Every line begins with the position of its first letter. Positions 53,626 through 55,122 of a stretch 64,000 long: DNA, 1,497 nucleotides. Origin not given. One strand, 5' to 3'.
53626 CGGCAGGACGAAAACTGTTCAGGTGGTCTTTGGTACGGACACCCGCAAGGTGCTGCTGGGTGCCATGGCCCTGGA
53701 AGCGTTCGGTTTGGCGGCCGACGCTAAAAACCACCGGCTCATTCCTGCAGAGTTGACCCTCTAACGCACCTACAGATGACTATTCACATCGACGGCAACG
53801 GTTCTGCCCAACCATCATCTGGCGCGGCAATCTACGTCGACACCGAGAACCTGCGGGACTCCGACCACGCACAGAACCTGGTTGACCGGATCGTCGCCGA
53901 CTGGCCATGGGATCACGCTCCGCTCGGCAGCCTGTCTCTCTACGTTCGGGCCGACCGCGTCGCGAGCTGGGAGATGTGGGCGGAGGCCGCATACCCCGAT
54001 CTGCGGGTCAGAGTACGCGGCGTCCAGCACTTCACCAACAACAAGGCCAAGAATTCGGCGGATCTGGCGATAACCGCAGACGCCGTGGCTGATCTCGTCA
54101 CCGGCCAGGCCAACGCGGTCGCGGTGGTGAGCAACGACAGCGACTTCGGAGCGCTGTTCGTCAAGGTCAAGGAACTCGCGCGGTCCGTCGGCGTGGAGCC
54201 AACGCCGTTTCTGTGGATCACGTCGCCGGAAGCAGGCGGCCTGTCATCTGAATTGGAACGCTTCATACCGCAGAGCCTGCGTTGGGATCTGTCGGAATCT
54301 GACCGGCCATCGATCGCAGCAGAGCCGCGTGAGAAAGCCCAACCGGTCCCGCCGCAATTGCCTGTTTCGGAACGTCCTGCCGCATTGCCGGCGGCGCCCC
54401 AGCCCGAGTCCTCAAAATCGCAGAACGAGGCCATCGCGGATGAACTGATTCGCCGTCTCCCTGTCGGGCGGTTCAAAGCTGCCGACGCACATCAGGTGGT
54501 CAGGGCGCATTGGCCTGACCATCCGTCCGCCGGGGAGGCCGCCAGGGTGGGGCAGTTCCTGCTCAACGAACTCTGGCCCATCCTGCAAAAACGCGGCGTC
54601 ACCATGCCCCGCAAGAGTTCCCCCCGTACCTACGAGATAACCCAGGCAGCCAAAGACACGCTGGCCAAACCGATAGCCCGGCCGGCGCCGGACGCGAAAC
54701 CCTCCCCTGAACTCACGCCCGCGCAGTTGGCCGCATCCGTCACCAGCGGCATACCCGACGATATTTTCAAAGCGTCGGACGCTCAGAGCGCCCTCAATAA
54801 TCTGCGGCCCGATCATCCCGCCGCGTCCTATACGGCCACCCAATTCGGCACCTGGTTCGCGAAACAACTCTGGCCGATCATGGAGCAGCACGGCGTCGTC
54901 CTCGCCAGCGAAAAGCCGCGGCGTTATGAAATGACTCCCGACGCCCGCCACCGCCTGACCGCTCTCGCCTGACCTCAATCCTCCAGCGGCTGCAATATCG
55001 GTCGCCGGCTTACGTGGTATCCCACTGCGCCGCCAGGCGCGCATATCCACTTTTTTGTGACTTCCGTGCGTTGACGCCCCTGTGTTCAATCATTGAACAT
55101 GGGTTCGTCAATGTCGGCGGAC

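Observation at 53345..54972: Retropepsin-like aspartic protease immediately upstream of a NYN nuclease carrying a duplicated, unrecognised roughly 80-aa C-terminal module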

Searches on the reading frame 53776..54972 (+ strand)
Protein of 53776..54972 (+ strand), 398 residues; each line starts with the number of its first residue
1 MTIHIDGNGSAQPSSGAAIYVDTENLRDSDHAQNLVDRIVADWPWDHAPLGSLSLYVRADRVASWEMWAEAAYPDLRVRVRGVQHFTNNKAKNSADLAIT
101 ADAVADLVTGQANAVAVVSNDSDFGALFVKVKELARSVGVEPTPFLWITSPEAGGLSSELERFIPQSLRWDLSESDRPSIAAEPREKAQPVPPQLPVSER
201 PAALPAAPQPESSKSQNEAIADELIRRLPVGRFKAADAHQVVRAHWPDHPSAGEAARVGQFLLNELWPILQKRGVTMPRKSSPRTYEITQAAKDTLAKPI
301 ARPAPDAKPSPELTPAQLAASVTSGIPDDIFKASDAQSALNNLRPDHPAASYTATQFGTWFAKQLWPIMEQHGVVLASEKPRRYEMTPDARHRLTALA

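Call 4: search_protein_families(library=pfam, proteins=[window:53776-54972:+], max_evalue=0.01)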
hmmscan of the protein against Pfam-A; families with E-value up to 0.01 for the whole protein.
window:53776-54972:+ (398 aa): 1 family
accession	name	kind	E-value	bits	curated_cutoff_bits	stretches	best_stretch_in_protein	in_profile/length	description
PF01936.24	NYN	-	3e-08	34.7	24.2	1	17-138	2-120/145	NYN domain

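Call 6: search_protein_families(library=ncbifam, proteins=[window:53776-54972:+], max_evalue=1)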
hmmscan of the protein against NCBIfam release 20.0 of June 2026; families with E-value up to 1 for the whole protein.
window:53776-54972:+ (398 aa): 0 families

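Call 7: search_protein_families(library=padloc, proteins=[window:53776-54972:+], max_evalue=1)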
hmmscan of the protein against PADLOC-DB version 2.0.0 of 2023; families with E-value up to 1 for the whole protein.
window:53776-54972:+ (398 aa): 0 families

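Call 8: find_homologous_proteins(query=window:53776-54972:+, max_evalue=0.001)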
Query window:53776-54972:+ (398 aa): 287 proteins with E <= 0.001 among 8000 candidates; the best 120 are listed.
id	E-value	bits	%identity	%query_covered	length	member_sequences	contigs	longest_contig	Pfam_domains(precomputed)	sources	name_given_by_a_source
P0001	1.1e-248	843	96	100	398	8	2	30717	PF01936.25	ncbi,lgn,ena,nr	ncbi:MAG: NYN domain-containing protein [Chloroflexi bacterium]|nr:NYN domain-containing protein [Ch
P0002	1.7e-238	810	92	100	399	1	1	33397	PF01936.25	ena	-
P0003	3.0e-199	680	80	100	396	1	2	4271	PF01936.25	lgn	-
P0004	3.1e-197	674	79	100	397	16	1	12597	PF01936.25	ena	-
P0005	4.6e-196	670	79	100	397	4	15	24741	PF01936.25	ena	-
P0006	7.8e-194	663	78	100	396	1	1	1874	PF01936.25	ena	-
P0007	1.4e-191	655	74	100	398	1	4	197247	PF01936.25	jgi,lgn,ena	jgi:hypothetical protein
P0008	2.8e-189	648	75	100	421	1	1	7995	PF01936.25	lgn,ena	-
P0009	8.8e-181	620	72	100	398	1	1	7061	PF01936.25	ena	-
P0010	1.0e-177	610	72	100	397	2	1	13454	PF01936.25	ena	-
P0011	9.6e-176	603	71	95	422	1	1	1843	PF01936.25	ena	-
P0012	4.3e-174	598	70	100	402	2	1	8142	PF01936.25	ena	-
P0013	6.4e-173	594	68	100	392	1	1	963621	PF01936.25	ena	-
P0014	1.5e-172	593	71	95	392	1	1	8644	PF01936.25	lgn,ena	-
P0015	3.2e-171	588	69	100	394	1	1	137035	PF01936.25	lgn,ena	-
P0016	4.6e-171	588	69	100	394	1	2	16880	PF01936.25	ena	-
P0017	4.7e-171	588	66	100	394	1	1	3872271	PF01936.25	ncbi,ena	-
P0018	5.3e-171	588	68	100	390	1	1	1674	PF01936.25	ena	-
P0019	8.0e-171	587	69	100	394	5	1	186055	PF01936.25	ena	-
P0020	7.3e-170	584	69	100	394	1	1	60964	PF01936.25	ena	-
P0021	9.0e-170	583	67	100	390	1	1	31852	PF01936.25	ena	-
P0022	8.8e-169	580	68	100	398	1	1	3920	PF01936.25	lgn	-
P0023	5.5e-168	578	69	97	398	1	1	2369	PF01936.25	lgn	-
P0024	3.1e-167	575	66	98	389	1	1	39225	PF01936.25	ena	-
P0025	5.3e-167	574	67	100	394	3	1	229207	PF01936.25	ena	-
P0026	7.8e-167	574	68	100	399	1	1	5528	PF01936.25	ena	-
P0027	1.6e-165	569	67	100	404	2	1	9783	PF01936.25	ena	-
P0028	6.2e-165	568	68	100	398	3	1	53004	PF01936.25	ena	-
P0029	6.0e-164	564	68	100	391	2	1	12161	PF01936.25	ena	-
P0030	7.8e-163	561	68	97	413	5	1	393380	PF01936.25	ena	-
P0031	3.5e-162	558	66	100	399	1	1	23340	PF01936.25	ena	-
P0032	5.3e-162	558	67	100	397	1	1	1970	PF01936.25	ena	-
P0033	6.9e-162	557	67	100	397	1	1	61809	PF01936.25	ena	-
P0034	4.5e-161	555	66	100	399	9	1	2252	PF01936.25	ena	-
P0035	1.0e-160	554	66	100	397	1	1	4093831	PF01936.25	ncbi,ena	-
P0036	4.5e-160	552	65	100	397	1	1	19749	PF01936.25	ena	-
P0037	5.6e-159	548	65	100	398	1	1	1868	PF01936.25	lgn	-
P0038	7.9e-159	547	65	100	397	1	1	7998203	PF01936.25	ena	-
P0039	8.1e-159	547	64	100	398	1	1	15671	PF01936.25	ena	-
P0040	1.5e-158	546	65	100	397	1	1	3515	PF01936.25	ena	-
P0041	2.1e-156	539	64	100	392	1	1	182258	PF01936.25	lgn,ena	-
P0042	3.3e-156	539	64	100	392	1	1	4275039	PF01936.25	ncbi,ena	-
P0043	4.2e-156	538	64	100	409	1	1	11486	PF01936.25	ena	-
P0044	9.5e-156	537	65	96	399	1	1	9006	PF01936.25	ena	-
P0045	1.9e-155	536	64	100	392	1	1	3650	PF01936.25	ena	-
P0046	5.2e-155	535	66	95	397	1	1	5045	PF01936.25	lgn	-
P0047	5.4e-155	535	61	100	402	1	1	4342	PF01936.25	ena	-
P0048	6.9e-155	534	62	100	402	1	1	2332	PF01936.25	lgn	-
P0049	1.0e-154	534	64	100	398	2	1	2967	PF01936.25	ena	-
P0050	1.1e-154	534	64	99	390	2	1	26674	PF01936.25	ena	-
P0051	1.1e-154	534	68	90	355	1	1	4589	PF01936.25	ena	-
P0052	2.1e-154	533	65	98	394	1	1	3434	PF01936.25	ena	-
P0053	2.4e-154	533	63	100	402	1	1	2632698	PF01936.25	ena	-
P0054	3.4e-154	532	64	100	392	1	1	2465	PF01936.25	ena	-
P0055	1.0e-153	531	62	99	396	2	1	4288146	PF01936.25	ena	-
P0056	1.1e-153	530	62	100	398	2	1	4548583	PF01936.25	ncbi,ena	-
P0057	1.7e-153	530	63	100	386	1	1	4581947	PF01936.25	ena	-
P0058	2.1e-153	530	62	100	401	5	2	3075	PF01936.25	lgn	-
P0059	7.8e-153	528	62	99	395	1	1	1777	PF01936.25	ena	-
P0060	9.6e-153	527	66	97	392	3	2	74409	PF01936.25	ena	-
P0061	1.1e-152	527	62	100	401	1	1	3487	PF01936.25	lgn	-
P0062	1.4e-152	527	62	100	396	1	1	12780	PF01936.25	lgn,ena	-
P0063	4.3e-152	525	62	100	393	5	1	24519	PF01936.25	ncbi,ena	-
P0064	5.7e-152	525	62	100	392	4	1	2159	PF01936.25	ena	-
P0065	6.9e-152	525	62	100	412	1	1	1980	PF01936.25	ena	-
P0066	3.0e-151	522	61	100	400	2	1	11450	PF01936.25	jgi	-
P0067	3.1e-151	522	62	100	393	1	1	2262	PF01936.25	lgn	-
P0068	5.8e-151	522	62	100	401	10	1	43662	PF01936.25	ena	-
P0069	8.6e-151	521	64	97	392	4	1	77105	PF01936.25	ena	-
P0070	1.5e-150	520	62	100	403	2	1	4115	PF01936.25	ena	-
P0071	1.6e-150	520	62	100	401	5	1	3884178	PF01936.25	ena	-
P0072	1.6e-150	520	62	100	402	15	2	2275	PF01936.25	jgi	jgi:hypothetical protein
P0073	1.9e-150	520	62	100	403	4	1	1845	PF01936.25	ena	-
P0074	2.5e-150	519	62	100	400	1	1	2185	PF01936.25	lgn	-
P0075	2.6e-150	519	63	100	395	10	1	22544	PF01936.25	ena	-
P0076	7.7e-150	518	62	100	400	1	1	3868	PF01936.25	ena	-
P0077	1.2e-149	517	62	100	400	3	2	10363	PF01936.25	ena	-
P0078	1.4e-149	517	61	100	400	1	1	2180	PF01936.25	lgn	-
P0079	1.6e-149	517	62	100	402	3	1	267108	PF01936.25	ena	-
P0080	1.9e-149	517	60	100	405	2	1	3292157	PF01936.25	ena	-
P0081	2.4e-149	516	63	98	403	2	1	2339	PF01936.25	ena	-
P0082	2.7e-149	516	61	99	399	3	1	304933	PF01936.25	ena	-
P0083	3.4e-149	516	62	100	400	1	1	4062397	PF01936.25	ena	-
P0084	5.3e-149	515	64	97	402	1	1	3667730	PF01936.25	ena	-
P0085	6.3e-149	515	63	100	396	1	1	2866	PF01936.25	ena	-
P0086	1.1e-148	514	60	100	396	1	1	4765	PF01936.25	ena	-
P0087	1.7e-148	513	62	100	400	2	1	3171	PF01936.25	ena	-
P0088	1.9e-148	513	61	100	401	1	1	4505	PF01936.25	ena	-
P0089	7.2e-148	511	55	96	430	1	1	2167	PF01936.25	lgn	-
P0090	9.0e-148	511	62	96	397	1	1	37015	PF01936.25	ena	-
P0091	1.5e-147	510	62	100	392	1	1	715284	PF01936.25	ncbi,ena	-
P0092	1.6e-147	510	59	100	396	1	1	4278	PF01936.25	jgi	-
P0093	3.1e-147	509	63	98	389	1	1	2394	PF01936.25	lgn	-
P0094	3.6e-147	509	59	100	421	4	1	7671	PF01936.25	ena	-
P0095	5.8e-147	508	60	96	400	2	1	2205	PF01936.25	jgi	jgi:hypothetical protein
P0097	1.0e-146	508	61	100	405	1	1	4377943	PF01936.25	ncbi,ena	-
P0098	1.1e-146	507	62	100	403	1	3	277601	PF01936.25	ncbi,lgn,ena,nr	ncbi:MAG: NYN domain-containing protein [Chloroflexi bacterium]|nr:NYN domain-containing protein [Ch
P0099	1.6e-146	507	60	100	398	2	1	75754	PF01936.25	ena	-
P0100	3.7e-146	506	60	100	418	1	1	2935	PF01936.25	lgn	-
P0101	5.1e-146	505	61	100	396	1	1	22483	PF01936.25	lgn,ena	-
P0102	6.0e-146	505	61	100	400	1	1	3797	PF01936.25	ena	-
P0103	6.5e-146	505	61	97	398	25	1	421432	PF01936.25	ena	-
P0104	3.5e-145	503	59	100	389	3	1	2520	PF01936.25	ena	-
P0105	4.8e-145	502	59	95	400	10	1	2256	PF01936.25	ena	-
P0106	4.8e-145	502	61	100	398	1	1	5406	PF01936.25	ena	-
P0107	8.5e-145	501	58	100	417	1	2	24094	PF01936.25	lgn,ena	-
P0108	1.1e-144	501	60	100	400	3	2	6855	PF01936.25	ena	-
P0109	1.2e-144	501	60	98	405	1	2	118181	PF01936.25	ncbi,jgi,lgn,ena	-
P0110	1.3e-144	501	61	100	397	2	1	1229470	PF01936.25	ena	-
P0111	1.7e-144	500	62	100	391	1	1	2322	PF01936.25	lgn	-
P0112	1.3e-143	497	61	100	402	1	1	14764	PF01936.25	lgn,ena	-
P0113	1.3e-143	497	61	98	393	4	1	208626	PF01936.25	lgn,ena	-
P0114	3.4e-143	496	58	100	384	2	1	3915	PF01936.25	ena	-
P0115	3.9e-143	496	62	98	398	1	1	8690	PF01936.25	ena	-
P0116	9.4e-143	495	61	98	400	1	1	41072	PF01936.25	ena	-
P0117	1.2e-142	494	62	98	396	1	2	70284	PF01936.25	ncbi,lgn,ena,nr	ncbi:MAG: NYN domain-containing protein [Chloroflexota bacterium]|nr:NYN domain-containing protein [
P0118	1.9e-142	494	59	95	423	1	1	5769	PF01936.25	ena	-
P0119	2.2e-142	493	60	97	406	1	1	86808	PF01936.25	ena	-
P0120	4.1e-142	492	59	100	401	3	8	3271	PF01936.25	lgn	-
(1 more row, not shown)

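Call 10: find_related_loci(query=A1, collection=genome_contigs, flank=5000)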
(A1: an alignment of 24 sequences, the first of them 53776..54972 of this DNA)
Query A1 (398 aa) in genome_contigs; peptide patterns used: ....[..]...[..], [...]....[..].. (x = any residue, [..] = any of these).
82 stretches matched a pattern; 57 encode a relative of the query (tblastn E <= 1e-3); 54 distinct loci.
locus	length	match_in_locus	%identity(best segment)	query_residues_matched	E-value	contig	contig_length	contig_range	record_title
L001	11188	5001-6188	79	1-397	0e+0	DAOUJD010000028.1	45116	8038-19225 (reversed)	MAG TPA_asm: Dehalococcoidia bacterium isolate S32_242 k113_1883693, whole genome shotgun sequence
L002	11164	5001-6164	79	10-398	0e+0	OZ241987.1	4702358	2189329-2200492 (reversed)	MAG: Dehalococcoidia bacterium isolate afbfe9c5-f9ba-4a69-93a8-a54741e06a32 genome assembly, chromosome: 1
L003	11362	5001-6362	63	1-397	3e-171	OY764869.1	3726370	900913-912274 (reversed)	MAG: Dehalococcoidia bacterium isolate 68cf78b7-8a41-43a5-8848-46054f5a18e3 genome assembly, chromosome: 1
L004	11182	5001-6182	68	11-398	9e-170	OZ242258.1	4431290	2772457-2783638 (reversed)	MAG: Dehalococcoidia bacterium isolate ebb30a51-fd80-4f91-a9df-d4bc6488b8f2 genome assembly, chromosome: 1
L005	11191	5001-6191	66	1-398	1e-163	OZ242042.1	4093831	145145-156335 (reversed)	MAG: Dehalococcoidia bacterium isolate f9cecd87-683c-406e-b8e3-528e430a091d genome assembly, chromosome: 1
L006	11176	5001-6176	64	1-398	4e-160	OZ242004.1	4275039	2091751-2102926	MAG: Dehalococcoidia bacterium isolate 6092164f-d889-4bea-886a-f75bca8a53ef genome assembly, chromosome: 1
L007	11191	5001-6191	62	1-397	4e-158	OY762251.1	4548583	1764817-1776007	MAG: Dehalococcoidia bacterium isolate d71b8fac-47d3-446e-896e-fb0c20447f33 genome assembly, chromosome: 1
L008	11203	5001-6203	63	1-398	8e-158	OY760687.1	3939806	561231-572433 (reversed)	MAG: Dehalococcoidia bacterium isolate f61cd74f-1a2a-4ce7-9ca1-272438b93162 genome assembly, chromosome: 1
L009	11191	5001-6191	63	1-398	1e-156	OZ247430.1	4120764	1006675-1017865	MAG: Dehalococcoidia bacterium isolate 339727ca-cd9b-4604-b777-057588a3f35a genome assembly, chromosome: 1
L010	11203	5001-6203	62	1-398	3e-153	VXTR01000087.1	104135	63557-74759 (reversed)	MAG: Chloroflexi bacterium isolate SB0666_bin_1 NODE_57_length_104135_cov_24.088711, whole genome shotgun sequence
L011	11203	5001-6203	62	1-398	6e-153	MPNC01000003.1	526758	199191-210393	MAG: SAR202 cluster bacterium bin87 NODE_5_length_526758_cov_19.5538_ID_9, whole genome shotgun sequence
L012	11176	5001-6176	62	1-398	7e-153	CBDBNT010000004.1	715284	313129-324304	MAG: Dehalococcoidia bacterium isolate 566077ff-fea0-4476-9990-131f9c0e49bb genome assembly, contig: contig_4, whole gen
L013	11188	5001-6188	61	1-396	2e-152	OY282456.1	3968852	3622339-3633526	MAG: uncultured Dehalococcoidia bacterium genome assembly, chromosome: 1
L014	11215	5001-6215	61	1-398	4e-152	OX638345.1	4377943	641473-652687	MAG: uncultured Dehalococcoidia bacterium isolate 64bd3295-a2ac-4bb0-a587-f708157bf7f0 genome assembly, chromosome: 1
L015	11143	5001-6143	62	14-398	2e-152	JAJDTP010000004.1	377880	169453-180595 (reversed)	MAG: Dehalococcoidia bacterium isolate jk18x1bzbins.29 k141_1531206, whole genome shotgun sequence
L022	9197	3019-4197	62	1-398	3e-149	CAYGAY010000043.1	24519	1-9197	MAG TPA_asm: uncultured Dehalococcoidia bacterium isolate ERP110561_co1_15 genome assembly, contig: NODE_1276_length_245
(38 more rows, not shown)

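Call 58: search_solved_structures(query=A1, max_evalue=1, show_alignments=2)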
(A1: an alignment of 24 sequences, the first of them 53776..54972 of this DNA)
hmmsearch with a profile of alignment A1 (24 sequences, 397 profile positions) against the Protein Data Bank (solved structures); distinct sequences matched with E-value up to 1: 0.

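Call 59: search_protein_families(library=pfam, proteins=[L001:4570-5001:+, L022:2508-2933:+, L001:3762-4178:+, L001:4172-4570:+], max_evalue=0.01)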
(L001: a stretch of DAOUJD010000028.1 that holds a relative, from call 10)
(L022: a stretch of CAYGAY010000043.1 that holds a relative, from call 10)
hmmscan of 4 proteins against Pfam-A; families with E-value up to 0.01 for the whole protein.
L001:4570-5001:+ (144 aa): 1 family
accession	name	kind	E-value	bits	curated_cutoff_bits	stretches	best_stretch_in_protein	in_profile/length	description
PF04434.22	SWIM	-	7e-06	25.9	19.6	1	64-90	9-37/38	SWIM zinc finger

L022:2508-2933:+ (142 aa): 1 family
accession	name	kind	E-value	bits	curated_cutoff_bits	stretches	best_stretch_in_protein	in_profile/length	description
PF04434.22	SWIM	-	1.8e-07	31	19.6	1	55-91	1-38/38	SWIM zinc finger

L001:3762-4178:+ (139 aa): 0 families

L001:4172-4570:+ (133 aa): 2 families
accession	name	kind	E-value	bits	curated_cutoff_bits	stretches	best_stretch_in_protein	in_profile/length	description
PF13975.11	gag-asp_proteas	-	4.9e-06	27.5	28.2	1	32-103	13-89/92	gag-polyprotein putative aspartyl protease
PF13650.11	Asp_protease_2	-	2.5e-05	25.3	24.3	1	32-100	13-87/90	Aspartyl protease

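Call 68: search_protein_families(library=phrogs, proteins=[window:53776-54972:+, L001:4570-5001:+], max_evalue=0.01)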
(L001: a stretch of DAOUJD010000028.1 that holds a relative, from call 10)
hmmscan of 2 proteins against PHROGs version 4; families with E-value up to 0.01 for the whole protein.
window:53776-54972:+ (398 aa): 1 family
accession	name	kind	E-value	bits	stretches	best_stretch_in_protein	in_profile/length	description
phrog_37744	-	unknown function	8.9e-05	23.1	1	80-133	63-116/248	-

L001:4570-5001:+ (144 aa): 0 families

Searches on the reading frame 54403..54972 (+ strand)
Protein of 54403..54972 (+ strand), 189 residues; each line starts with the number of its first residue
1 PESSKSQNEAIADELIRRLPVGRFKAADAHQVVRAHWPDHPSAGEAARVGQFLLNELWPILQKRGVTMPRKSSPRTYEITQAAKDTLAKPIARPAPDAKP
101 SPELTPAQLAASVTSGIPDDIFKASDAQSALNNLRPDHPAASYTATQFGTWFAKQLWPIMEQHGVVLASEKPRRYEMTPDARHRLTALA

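Call 6: search_protein_families(library=ncbifam, proteins=[window:54421-54972:+], max_evalue=1)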
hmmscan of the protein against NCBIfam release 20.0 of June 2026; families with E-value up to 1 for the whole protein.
window:54421-54972:+ (183 aa): 0 families

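Call 7: search_protein_families(library=padloc, proteins=[window:54421-54972:+], max_evalue=1)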
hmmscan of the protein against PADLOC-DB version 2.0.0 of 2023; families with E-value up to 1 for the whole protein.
window:54421-54972:+ (183 aa): 0 families

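Call 19: predict_structure(alignment_id=A2)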
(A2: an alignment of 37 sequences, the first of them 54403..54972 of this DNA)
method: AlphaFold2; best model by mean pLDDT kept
length: 189 residues; sequences in the alignment: 37
mean_pLDDT: 88.4   pTM: 0.47
mean pLDDT of the five models: 88.4, 88.0, 87.6, 82.6, 82.5
residues with pLDDT >= 90: 148; 70-90: 18; 50-70: 11; < 50: 12
segments of 3 or more residues with pLDDT < 50: 90-101
pLDDT, mean of each block of 10 residues (from residue 1): 77 96 95 95 92 94 91 82 81 40 80 96 96 93 95 96 94 91 93
secondary structure, 60 per line:
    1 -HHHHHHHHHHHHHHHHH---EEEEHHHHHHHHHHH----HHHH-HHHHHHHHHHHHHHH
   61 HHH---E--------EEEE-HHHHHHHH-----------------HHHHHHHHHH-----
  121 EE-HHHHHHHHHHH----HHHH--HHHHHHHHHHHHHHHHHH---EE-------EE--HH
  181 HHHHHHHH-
elements in order: H2-18 E22-25 H26-36 H41-44 H46-63 E76-79 H81-88 H106-115 H124-134 H139-142 H145-162 H179-188

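Call 24: fold_search(model_id=the predicted structure, library=pdb)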
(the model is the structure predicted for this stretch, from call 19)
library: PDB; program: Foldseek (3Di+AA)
matches with E <= 10: 615; with E <= 0.001: 0
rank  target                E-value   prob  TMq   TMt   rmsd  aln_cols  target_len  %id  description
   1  8as8_C                2.7e-02  0.92  0.31  0.31  17.7       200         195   14  E. coli Wadjet JetABC monomer (released 2022-12-14)
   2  8d0b_B                4.1e-02  0.89  0.29  0.18  11.8       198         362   12  Human CST-DNA polymerase alpha/primase preinitiation complex bound to 4xTEL-foldback template (released 2022-06-22)
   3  6lb9_A                5.2e-02  0.66  0.27  0.18  12.8       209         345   15  Magnesium ion-bound SspB crystal structure (released 2020-03-25)
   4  8sok_B                7.9e-02  0.77  0.29  0.17  14.5       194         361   15  Cryo-EM structure of human CST bound to POT1(ESDL)/TPP1 in the presence of telomeric ssDNA (released 2023-06-07)
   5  6juf_B                8.3e-02  0.60  0.28  0.18  12.7       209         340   15  SspB crystal structure (released 2020-03-25)
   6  8bzm_I                8.8e-02  0.92  0.25  0.42   5.3        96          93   16  FOXK1-ELF1-heterodimer bound to DNA (released 2023-12-27)
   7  4jqf                  8.8e-02  0.80  0.30  0.33  11.6       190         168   13  Structure of the C-terminal domain of human telomeric Stn1 (released 2013-06-05)
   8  7z1l_O                8.8e-02  0.35  0.23  0.10  15.0       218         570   12  Structure of yeast RNA Polymerase III Pre-Termination Complex (PTC) (released 2022-08-31)
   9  9zd6_B                9.3e-02  0.75  0.28  0.18   9.1       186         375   13  Bacterial interstrand DNA crosslink glycosylase AlkX/YcaQ bound to DNA (released 2026-01-14)
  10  8bzm_A                9.7e-02  0.90  0.24  0.40   5.3        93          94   15  FOXK1-ELF1-heterodimer bound to DNA (released 2023-12-27)
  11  8bzm_E                1.1e-01  0.90  0.25  0.41   5.2        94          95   15  FOXK1-ELF1-heterodimer bound to DNA (released 2023-12-27)
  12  9zd6_A                1.1e-01  0.72  0.28  0.19   8.8       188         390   14  Bacterial interstrand DNA crosslink glycosylase AlkX/YcaQ bound to DNA (released 2026-01-14)
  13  3rpu_H                1.2e-01  0.72  0.32  0.32  18.2       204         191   10  Crystal structure of the MukE-MukF complex (released 2012-03-14)
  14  8e05_A                1.4e-01  0.47  0.24  0.04  13.0       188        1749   11  Structure of dimeric LRRK1 (released 2023-08-30)
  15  6juf_A                1.6e-01  0.51  0.28  0.18  12.8       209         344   14  SspB crystal structure (released 2020-03-25)
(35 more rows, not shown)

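Call 68: search_protein_families(library=phrogs, proteins=[window:54403-54972:+], max_evalue=0.01)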
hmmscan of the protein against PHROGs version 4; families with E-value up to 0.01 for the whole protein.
window:54403-54972:+ (189 aa): 0 families
